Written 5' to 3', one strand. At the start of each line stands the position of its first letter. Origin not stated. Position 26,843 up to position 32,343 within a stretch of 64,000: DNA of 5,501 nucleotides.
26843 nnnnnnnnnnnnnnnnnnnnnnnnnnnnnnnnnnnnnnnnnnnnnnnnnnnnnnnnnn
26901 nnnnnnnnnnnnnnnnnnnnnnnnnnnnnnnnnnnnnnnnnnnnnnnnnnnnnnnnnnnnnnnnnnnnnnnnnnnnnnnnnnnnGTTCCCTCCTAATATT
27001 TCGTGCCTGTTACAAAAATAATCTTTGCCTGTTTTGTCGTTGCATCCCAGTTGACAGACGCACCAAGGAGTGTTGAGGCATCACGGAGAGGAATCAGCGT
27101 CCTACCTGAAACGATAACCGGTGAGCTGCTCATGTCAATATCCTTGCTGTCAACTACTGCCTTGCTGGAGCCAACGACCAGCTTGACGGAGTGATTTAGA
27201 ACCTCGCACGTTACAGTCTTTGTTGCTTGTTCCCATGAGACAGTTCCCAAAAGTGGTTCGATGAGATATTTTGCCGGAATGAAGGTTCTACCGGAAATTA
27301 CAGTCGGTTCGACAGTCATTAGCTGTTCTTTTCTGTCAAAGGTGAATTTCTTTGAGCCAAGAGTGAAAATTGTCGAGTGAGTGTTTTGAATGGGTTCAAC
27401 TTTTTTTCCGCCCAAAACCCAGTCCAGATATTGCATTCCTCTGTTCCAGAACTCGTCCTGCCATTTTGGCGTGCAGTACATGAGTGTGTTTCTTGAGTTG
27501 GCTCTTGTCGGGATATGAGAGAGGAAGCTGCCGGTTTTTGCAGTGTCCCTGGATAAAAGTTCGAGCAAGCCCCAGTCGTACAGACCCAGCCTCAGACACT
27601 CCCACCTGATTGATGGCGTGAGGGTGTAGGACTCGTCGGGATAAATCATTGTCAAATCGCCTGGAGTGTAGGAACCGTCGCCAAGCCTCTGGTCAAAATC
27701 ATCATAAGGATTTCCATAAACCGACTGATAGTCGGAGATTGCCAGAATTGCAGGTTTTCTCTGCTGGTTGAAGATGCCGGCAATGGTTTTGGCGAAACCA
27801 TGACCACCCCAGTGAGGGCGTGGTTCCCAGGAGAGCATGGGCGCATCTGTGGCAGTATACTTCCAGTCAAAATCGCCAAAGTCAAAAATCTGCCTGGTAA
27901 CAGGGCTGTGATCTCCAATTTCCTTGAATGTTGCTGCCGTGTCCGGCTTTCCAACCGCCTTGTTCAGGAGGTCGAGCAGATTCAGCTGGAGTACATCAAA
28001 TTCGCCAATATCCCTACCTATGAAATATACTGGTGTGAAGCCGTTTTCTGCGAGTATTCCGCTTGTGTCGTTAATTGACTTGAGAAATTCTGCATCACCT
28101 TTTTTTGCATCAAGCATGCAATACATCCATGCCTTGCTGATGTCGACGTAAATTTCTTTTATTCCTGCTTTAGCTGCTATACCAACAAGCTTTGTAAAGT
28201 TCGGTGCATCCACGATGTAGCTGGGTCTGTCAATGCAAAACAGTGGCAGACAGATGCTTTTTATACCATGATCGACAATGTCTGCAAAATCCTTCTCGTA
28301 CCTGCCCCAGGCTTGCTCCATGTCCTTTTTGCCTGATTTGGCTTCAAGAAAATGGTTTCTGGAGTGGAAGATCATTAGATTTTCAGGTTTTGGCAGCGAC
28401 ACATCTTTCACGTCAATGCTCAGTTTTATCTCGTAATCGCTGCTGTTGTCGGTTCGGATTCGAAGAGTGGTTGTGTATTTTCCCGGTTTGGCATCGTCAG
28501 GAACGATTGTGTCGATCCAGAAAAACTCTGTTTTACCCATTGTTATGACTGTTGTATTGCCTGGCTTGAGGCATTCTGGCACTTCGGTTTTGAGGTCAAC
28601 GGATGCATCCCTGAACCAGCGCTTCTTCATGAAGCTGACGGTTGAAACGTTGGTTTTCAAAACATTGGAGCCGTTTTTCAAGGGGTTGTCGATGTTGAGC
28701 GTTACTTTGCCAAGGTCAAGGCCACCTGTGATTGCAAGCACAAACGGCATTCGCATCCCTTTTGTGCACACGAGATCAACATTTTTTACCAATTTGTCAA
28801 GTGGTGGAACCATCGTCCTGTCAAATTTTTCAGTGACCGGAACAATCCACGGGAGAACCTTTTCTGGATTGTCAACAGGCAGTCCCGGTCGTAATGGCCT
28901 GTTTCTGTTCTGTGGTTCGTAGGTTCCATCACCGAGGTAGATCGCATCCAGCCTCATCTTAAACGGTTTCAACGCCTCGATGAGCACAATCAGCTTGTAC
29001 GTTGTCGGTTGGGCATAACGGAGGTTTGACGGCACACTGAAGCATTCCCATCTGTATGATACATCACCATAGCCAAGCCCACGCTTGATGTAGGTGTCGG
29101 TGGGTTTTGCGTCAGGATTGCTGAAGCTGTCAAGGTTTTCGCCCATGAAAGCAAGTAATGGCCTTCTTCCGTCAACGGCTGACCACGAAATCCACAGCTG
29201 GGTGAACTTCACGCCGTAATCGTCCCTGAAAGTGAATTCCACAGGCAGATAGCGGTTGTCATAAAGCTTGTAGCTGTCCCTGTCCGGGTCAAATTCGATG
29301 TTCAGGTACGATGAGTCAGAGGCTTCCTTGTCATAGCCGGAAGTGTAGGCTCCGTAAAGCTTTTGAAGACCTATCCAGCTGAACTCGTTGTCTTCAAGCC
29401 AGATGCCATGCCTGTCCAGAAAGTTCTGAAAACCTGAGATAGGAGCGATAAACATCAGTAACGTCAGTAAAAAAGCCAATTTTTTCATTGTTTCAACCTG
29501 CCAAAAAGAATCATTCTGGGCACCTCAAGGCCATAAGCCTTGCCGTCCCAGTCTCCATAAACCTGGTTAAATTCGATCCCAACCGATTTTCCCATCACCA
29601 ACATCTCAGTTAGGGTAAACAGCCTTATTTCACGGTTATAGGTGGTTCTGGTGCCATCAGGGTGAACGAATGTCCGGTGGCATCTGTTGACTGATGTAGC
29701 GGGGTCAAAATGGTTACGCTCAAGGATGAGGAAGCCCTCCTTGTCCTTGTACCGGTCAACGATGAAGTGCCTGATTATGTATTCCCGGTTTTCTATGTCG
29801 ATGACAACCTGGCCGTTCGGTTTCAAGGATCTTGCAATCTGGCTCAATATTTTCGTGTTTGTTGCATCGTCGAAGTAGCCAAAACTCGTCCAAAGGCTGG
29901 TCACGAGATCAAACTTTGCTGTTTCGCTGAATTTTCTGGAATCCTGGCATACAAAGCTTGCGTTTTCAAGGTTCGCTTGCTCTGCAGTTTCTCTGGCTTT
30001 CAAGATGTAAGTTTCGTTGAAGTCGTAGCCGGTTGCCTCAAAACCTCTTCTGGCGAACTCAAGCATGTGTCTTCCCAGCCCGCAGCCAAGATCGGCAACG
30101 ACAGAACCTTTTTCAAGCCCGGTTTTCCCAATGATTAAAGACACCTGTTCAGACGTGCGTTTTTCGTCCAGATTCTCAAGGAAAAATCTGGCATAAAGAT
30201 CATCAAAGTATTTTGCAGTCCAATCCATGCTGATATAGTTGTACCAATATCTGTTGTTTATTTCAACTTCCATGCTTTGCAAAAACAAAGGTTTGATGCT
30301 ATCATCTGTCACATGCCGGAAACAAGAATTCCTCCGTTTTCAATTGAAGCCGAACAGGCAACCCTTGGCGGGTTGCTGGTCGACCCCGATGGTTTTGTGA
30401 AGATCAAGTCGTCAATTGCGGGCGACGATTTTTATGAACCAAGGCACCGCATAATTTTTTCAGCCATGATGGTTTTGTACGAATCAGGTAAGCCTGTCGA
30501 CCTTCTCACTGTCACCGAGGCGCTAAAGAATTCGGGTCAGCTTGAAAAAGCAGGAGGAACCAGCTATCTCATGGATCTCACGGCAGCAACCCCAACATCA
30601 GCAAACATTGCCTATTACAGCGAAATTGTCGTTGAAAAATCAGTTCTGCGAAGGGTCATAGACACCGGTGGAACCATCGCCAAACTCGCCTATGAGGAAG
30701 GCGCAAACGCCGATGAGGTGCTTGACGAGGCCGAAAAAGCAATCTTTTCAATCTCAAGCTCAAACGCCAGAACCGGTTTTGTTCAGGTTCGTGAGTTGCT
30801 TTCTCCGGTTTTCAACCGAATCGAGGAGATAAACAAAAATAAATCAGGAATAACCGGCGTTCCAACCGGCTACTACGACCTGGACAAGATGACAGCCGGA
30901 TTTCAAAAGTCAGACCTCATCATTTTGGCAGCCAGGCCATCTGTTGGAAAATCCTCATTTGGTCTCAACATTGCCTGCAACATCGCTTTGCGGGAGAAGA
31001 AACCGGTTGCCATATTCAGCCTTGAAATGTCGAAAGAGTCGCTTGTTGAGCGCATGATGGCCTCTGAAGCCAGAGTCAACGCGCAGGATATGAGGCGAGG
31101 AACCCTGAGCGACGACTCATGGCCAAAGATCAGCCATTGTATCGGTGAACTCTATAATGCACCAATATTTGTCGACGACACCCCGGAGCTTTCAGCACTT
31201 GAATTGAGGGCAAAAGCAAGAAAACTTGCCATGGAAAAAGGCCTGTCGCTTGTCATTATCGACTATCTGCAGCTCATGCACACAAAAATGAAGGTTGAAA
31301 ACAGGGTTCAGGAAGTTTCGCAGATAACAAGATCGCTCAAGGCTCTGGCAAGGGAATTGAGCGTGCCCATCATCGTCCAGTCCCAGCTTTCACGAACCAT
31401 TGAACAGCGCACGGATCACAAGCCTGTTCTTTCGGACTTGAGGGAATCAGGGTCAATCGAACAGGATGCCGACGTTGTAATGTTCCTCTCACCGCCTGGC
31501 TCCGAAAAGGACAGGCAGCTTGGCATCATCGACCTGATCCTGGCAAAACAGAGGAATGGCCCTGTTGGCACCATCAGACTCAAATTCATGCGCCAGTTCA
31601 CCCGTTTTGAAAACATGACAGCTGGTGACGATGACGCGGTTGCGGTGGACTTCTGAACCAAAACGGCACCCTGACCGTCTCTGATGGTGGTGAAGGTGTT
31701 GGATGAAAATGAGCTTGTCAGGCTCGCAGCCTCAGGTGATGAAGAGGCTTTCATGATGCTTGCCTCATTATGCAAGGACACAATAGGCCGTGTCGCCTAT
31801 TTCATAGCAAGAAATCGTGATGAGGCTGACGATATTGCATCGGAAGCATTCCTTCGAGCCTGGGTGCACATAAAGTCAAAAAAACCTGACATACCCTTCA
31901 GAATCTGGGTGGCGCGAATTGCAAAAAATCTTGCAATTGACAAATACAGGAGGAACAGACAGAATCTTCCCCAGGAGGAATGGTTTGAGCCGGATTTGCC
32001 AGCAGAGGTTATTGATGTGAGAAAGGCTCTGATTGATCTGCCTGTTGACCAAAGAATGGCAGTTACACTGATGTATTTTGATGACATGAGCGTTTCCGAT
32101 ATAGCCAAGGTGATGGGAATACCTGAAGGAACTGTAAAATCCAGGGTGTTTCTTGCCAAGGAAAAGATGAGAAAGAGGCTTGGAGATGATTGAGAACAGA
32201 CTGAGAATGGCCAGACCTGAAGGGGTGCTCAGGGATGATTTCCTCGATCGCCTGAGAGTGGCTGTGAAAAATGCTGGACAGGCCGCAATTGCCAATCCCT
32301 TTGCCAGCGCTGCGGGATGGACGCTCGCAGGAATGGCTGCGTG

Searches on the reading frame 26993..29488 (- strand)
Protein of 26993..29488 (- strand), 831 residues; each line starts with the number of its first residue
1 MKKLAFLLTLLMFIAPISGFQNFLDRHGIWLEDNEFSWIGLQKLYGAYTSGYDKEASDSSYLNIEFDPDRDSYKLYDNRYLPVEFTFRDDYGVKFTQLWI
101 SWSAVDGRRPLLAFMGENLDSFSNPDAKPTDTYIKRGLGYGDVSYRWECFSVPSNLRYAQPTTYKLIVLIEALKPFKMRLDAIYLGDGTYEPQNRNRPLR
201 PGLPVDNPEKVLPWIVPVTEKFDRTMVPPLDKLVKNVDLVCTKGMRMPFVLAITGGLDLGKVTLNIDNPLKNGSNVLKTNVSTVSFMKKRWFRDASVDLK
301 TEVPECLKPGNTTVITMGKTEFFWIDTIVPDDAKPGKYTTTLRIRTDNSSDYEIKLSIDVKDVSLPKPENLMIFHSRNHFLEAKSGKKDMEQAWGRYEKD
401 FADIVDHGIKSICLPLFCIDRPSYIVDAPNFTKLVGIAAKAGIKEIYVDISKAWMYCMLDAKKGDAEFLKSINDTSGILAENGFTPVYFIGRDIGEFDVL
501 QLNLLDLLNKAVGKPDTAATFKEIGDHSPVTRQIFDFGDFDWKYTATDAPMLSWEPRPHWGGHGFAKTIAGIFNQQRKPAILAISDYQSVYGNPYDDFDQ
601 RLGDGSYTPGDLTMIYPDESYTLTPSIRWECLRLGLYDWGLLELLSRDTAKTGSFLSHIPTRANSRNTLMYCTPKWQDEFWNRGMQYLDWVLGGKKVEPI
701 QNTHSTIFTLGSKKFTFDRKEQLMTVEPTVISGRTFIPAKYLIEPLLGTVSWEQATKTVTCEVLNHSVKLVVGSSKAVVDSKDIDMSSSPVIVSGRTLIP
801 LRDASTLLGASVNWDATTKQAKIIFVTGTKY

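Call 9: search_protein_families(library=pfam, proteins=[window:26993-29488:-], max_evalue=0.00001)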
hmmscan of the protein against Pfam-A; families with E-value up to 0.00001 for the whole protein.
window:26993-29488:- (831 aa): 1 family
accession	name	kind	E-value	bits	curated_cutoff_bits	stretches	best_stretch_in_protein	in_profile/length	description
PF07833.16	Cu_amine_oxidN1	-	8.5e-25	87.2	24.2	1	718-823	3-108/108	Copper amine oxidase N-terminal domain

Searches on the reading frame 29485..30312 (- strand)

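Call 9: search_protein_families(library=pfam, proteins=[window:29485-30312:-], max_evalue=0.00001)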
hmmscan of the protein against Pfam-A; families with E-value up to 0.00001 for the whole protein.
window:29485-30312:- (275 aa): 9 families
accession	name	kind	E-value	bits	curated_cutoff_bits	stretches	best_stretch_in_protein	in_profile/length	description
PF13649.12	Methyltransf_25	-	2.5e-19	70.2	27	1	72-167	1-97/97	Methyltransferase domain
PF13847.12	Methyltransf_31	-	7.1e-17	61.9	27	1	67-175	2-113/145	Methyltransferase domain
PF08241.18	Methyltransf_11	-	3.4e-13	50.5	21.2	1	74-171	2-95/95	Methyltransferase domain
PF13489.12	Methyltransf_23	-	7.6e-11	42.4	27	1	66-177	20-122/164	Methyltransferase domain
PF08242.18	Methyltransf_12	-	3.3e-10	41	30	1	74-168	2-97/98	Methyltransferase domain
PF03848.20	TehB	-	6.4e-08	32.7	20.4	1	68-169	30-130/193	Tellurite resistance protein TehB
PF01209.24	Ubie_methyltran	-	8.6e-07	29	20.1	1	64-171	43-151/233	ubiE/COQ5 methyltransferase family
PF02353.26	CMAS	-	2.4e-06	27.5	27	1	53-171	47-164/273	Mycolic acid cyclopropane synthetase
PF05175.20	MTS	-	3.7e-06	27.1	23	1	68-171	31-138/170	Methyltransferase small domain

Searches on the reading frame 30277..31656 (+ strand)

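Call 9: search_protein_families(library=pfam, proteins=[window:30277-31656:+], max_evalue=0.00001)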
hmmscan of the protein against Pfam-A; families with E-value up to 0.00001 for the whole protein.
window:30277-31656:+ (459 aa): 3 families
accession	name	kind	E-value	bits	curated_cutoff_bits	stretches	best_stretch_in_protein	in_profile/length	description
PF03796.21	DnaB_C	-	2.6e-104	348.6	27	1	194-446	1-255/255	DnaB-like helicase C terminal domain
PF00772.26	DnaB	-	1.5e-32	112.1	23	1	19-120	2-103/103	DnaB-like helicase N terminal domain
PF13481.12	AAA_25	-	3.3e-12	46.9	27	1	210-367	31-186/195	AAA domain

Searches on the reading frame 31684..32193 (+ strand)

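Call 9: search_protein_families(library=pfam, proteins=[window:31684-32193:+], max_evalue=0.00001)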
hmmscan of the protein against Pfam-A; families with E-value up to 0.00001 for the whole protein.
window:31684-32193:+ (169 aa): 4 families
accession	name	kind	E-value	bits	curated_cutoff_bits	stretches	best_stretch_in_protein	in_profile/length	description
PF08281.18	Sigma70_r4_2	-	4.9e-16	58.6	25.7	1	112-162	4-54/54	Sigma-70, region 4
PF04542.20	Sigma70_r2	-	4.4e-13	49.3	24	1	33-92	8-69/71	Sigma-70 region 2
PF04545.22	Sigma70_r4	-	9.5e-10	38.3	24.1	1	116-164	2-50/50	Sigma-70, region 4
PF07638.17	Sigma70_ECF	-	9.9e-07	29.3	21.1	0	111-166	128-183/185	ECF sigma factor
